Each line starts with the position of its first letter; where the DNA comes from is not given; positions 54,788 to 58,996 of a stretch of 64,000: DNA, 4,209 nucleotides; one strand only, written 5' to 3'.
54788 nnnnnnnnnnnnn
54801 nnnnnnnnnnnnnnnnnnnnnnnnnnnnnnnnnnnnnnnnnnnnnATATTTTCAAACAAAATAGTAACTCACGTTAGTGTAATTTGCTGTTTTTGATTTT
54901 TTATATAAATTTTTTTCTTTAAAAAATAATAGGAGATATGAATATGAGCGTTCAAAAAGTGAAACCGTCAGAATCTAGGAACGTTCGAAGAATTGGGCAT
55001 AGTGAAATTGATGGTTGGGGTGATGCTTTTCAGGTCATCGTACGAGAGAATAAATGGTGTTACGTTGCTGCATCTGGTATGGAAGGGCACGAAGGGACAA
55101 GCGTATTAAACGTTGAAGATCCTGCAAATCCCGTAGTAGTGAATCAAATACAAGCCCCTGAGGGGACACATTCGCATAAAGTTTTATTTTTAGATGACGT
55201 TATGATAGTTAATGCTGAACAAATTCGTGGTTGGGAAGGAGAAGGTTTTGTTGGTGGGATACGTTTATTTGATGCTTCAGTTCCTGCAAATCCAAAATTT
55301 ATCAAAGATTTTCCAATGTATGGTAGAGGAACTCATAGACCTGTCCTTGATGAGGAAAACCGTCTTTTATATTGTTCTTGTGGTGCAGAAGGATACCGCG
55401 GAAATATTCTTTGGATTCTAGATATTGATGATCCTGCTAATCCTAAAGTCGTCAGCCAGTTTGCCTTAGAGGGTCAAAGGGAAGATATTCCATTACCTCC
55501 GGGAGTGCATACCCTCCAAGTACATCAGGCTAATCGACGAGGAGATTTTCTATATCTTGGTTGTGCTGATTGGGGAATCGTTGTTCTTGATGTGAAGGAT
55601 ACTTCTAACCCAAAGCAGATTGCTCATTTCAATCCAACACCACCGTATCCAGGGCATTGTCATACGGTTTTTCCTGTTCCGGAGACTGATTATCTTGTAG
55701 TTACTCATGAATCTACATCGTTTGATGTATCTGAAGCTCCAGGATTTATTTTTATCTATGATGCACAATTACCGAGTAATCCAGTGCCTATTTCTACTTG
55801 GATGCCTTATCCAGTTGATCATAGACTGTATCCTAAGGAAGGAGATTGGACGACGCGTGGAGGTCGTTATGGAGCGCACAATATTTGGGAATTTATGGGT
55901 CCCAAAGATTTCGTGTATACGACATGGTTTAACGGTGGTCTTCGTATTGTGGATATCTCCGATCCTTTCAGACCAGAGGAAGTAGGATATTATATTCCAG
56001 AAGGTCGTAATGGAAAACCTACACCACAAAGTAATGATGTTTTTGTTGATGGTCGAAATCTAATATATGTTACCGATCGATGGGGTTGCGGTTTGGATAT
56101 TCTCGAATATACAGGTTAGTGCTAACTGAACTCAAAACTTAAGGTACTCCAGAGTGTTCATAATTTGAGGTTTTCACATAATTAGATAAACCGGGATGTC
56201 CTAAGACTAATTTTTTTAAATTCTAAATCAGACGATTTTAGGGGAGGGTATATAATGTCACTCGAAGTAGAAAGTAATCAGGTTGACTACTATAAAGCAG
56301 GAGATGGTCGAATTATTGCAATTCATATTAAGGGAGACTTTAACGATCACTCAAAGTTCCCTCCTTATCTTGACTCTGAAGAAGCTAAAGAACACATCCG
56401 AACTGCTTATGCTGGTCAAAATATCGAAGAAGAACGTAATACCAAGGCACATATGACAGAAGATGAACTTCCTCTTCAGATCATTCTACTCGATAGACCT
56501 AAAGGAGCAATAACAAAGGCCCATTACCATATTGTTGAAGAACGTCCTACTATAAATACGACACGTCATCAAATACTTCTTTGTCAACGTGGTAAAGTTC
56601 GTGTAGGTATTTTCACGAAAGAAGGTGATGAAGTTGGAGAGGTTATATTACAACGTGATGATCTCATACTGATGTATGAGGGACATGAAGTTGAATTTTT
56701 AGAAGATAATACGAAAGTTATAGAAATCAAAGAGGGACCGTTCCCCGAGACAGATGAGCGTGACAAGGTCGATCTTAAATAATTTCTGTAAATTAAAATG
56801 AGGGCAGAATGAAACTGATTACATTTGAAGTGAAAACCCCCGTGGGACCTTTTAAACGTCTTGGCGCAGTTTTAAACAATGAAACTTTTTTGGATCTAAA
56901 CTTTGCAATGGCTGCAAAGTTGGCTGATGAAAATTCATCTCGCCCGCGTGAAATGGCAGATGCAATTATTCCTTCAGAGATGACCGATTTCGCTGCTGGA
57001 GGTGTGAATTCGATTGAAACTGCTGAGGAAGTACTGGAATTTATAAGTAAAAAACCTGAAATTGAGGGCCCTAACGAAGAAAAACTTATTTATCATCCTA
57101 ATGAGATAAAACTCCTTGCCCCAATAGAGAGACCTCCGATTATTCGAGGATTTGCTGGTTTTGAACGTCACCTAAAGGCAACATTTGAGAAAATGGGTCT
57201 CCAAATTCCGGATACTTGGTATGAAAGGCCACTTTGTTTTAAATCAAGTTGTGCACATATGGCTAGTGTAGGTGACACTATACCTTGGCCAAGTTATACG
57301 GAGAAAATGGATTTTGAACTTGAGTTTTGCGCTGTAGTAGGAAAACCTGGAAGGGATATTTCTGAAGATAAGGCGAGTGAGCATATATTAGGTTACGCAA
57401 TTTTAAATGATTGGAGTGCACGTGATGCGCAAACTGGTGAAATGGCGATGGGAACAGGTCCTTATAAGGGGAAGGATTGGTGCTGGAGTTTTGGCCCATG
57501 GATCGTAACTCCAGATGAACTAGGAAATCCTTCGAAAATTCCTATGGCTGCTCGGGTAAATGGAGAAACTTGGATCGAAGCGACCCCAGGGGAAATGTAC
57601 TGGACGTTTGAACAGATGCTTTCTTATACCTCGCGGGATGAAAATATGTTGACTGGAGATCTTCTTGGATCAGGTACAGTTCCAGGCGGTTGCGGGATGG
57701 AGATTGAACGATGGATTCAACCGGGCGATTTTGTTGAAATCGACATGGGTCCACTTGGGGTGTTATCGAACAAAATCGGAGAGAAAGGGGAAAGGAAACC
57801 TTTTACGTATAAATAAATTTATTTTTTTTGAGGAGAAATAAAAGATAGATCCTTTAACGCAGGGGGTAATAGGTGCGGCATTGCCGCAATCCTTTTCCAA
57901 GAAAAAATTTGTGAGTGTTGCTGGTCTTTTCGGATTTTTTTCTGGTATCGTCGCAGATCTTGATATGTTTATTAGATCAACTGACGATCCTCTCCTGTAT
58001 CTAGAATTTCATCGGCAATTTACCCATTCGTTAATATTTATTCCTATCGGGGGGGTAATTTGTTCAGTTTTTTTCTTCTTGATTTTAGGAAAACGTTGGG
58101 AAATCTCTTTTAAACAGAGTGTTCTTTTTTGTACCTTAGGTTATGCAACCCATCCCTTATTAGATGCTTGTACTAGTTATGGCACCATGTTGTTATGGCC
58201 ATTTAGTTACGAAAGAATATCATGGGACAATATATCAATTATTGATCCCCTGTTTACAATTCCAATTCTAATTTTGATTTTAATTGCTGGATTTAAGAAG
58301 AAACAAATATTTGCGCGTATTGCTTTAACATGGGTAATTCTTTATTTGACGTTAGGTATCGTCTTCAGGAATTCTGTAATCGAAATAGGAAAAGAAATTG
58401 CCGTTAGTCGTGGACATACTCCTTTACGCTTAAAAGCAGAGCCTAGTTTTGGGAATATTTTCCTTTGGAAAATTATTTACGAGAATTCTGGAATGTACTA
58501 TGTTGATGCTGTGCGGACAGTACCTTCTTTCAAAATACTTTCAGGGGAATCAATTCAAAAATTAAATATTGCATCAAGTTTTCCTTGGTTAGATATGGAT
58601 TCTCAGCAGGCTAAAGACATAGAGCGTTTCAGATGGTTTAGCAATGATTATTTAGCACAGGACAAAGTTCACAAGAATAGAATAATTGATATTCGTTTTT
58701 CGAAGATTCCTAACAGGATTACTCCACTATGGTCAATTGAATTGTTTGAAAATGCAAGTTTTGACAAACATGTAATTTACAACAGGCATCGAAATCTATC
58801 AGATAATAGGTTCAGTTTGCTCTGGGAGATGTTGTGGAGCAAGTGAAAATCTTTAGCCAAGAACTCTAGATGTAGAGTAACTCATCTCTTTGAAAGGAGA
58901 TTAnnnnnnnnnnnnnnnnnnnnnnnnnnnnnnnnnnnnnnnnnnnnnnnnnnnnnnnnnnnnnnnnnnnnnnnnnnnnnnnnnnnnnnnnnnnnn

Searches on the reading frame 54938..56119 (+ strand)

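Call 54: search_protein_families(library=pfam, proteins=[window:54938-56119:+], max_evalue=0.00001)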
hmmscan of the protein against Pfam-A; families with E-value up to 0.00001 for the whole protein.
window:54938-56119:+ (393 aa): 1 family
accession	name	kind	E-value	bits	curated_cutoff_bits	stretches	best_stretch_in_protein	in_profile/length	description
PF08309.17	LVIVD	-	1.7e-11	43.7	20.2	0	324-352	12-40/42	LVIVD repeat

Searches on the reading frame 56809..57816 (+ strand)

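Call 54: search_protein_families(library=pfam, proteins=[window:56809-57816:+], max_evalue=0.00001)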
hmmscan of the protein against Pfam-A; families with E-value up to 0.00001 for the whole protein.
window:56809-57816:+ (335 aa): 1 family
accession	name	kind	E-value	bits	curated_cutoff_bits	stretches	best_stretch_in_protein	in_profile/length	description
PF01557.24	FAA_hydrolase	-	3.9e-49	167.7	23.9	1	116-323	7-213/214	Fumarylacetoacetate (FAA) hydrolase C-terminal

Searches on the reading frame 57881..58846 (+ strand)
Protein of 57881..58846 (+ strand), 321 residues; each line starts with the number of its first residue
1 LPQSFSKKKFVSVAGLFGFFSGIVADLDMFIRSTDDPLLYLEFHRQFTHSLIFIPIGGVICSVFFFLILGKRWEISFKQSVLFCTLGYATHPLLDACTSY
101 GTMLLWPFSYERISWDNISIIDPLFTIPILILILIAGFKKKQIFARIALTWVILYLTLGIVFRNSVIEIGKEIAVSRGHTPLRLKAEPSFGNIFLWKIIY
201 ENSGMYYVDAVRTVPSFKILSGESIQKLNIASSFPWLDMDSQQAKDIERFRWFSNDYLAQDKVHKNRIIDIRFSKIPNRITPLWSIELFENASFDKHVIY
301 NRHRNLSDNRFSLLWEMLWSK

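Call 54: search_protein_families(library=pfam, proteins=[window:57881-58846:+], max_evalue=0.00001)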
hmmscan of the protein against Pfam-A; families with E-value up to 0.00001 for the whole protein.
window:57881-58846:+ (321 aa): 1 family
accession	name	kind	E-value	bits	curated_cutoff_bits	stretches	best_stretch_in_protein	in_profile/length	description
PF04307.19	YdjM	-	1.1e-28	100.4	29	1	14-164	29-174/176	YdjM inner membrane protein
